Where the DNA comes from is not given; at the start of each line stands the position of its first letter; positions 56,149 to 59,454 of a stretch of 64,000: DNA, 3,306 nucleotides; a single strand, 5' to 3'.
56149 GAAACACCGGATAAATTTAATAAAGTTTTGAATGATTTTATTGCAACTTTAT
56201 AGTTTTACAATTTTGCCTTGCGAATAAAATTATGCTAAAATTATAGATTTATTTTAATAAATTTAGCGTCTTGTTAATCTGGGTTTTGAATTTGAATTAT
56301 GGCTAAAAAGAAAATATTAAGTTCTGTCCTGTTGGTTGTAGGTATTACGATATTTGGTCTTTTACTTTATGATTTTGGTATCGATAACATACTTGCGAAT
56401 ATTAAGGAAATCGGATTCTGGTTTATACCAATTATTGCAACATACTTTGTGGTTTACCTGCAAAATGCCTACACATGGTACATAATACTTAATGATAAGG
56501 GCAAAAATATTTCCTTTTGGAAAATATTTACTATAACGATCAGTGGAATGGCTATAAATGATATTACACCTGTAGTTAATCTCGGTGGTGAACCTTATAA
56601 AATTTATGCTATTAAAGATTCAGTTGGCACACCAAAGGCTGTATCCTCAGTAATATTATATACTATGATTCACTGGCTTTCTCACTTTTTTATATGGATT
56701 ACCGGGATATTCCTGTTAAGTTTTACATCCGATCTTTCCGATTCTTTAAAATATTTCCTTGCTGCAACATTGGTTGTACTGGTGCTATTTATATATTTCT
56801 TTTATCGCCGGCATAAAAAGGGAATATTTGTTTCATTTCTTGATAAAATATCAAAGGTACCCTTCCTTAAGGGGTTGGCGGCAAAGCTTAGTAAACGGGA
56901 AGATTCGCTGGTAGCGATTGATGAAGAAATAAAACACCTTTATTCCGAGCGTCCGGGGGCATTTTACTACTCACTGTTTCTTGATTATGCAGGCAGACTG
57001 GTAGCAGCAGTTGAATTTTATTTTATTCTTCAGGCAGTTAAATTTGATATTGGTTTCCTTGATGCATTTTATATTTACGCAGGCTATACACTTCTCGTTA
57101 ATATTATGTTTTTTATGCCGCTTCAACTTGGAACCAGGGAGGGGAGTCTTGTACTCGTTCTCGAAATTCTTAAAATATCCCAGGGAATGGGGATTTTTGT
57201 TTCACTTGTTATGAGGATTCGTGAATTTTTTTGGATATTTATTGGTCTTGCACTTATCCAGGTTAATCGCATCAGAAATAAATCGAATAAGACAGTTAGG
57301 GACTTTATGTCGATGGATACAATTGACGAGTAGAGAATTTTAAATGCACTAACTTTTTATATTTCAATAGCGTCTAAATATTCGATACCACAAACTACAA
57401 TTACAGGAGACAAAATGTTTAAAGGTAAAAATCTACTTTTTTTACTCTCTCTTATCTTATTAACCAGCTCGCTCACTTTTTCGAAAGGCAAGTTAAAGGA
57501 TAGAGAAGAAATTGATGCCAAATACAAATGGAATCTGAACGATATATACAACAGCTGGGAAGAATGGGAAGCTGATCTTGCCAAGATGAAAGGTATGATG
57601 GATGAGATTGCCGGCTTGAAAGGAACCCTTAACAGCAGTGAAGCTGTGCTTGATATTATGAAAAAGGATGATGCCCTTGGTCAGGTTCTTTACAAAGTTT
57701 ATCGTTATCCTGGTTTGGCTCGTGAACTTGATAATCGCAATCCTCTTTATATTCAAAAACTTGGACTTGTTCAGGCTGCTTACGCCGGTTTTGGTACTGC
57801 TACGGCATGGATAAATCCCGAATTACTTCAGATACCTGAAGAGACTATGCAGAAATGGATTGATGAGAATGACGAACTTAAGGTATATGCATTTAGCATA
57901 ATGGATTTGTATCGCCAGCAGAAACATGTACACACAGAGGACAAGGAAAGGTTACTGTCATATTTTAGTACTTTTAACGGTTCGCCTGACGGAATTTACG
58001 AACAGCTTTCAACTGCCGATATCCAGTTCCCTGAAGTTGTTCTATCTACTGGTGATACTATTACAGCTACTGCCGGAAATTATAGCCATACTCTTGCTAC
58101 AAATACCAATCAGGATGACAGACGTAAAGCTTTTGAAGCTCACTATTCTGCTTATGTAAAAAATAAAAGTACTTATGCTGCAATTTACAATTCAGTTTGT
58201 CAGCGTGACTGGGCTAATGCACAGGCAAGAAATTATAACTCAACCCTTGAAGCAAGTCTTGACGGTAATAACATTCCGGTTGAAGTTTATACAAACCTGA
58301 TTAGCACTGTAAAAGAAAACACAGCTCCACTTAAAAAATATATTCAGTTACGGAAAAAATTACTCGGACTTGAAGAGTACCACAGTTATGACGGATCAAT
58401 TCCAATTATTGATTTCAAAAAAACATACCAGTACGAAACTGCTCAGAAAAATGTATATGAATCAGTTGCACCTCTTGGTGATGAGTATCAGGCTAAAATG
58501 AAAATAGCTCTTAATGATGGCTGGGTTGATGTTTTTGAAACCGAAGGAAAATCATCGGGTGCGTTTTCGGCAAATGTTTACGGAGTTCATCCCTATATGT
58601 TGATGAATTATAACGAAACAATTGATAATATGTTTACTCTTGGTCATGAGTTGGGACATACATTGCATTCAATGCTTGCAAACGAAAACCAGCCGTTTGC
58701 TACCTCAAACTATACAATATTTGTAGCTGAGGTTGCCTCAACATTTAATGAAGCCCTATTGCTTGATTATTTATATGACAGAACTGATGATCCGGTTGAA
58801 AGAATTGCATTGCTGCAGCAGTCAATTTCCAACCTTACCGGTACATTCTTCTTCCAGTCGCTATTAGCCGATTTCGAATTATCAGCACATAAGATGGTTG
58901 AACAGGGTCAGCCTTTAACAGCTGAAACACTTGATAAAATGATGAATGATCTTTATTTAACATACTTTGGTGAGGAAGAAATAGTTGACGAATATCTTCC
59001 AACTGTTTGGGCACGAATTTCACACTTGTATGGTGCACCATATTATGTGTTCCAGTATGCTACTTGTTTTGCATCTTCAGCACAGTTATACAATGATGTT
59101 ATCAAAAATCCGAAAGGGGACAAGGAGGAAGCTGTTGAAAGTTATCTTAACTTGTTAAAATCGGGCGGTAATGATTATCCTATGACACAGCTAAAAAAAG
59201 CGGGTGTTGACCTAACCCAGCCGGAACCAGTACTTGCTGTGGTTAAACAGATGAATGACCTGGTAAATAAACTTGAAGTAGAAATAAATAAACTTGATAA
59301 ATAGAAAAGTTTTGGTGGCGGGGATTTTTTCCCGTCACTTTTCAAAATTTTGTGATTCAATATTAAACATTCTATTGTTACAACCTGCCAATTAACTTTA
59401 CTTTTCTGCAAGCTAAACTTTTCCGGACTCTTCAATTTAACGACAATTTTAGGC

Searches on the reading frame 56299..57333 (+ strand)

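Call 63: search_protein_families(library=pfam, proteins=[window:56299-57333:+], max_evalue=0.00001)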
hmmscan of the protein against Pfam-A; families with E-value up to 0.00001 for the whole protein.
window:56299-57333:+ (344 aa): 1 family
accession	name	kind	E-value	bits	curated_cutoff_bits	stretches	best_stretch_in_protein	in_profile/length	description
PF03706.18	LPG_synthase_TM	-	1.6e-32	113.6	33.4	1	12-314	5-299/302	Lysylphosphatidylglycerol synthase TM region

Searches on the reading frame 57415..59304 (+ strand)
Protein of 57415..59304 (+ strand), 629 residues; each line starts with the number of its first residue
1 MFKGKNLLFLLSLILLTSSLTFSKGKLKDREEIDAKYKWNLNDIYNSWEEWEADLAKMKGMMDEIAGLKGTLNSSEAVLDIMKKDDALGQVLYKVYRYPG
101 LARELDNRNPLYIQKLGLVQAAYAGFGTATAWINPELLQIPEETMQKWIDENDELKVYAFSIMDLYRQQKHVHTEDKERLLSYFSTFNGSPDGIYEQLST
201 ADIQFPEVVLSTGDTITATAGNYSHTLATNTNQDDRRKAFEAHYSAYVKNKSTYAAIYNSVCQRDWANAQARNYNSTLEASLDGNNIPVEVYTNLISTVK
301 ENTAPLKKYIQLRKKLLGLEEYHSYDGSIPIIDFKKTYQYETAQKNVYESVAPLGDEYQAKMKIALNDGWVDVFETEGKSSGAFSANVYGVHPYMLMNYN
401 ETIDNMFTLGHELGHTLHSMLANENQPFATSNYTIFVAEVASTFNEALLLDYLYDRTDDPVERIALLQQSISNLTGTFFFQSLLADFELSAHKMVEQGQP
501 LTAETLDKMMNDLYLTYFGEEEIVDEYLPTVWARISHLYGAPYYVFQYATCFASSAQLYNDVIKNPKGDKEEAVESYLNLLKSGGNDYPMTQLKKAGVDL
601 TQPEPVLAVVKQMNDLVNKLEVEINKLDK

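Call 63: search_protein_families(library=pfam, proteins=[window:57415-59304:+], max_evalue=0.00001)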
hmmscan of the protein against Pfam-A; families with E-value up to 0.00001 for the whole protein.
window:57415-59304:+ (629 aa): 2 families
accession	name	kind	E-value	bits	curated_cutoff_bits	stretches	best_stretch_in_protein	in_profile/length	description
PF01432.26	Peptidase_M3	-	4.4e-70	237.7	27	1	227-608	2-453/457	Peptidase family M3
PF08439.15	Peptidase_M3_N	-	1.8e-18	67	25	1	136-205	1-70/70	Oligopeptidase F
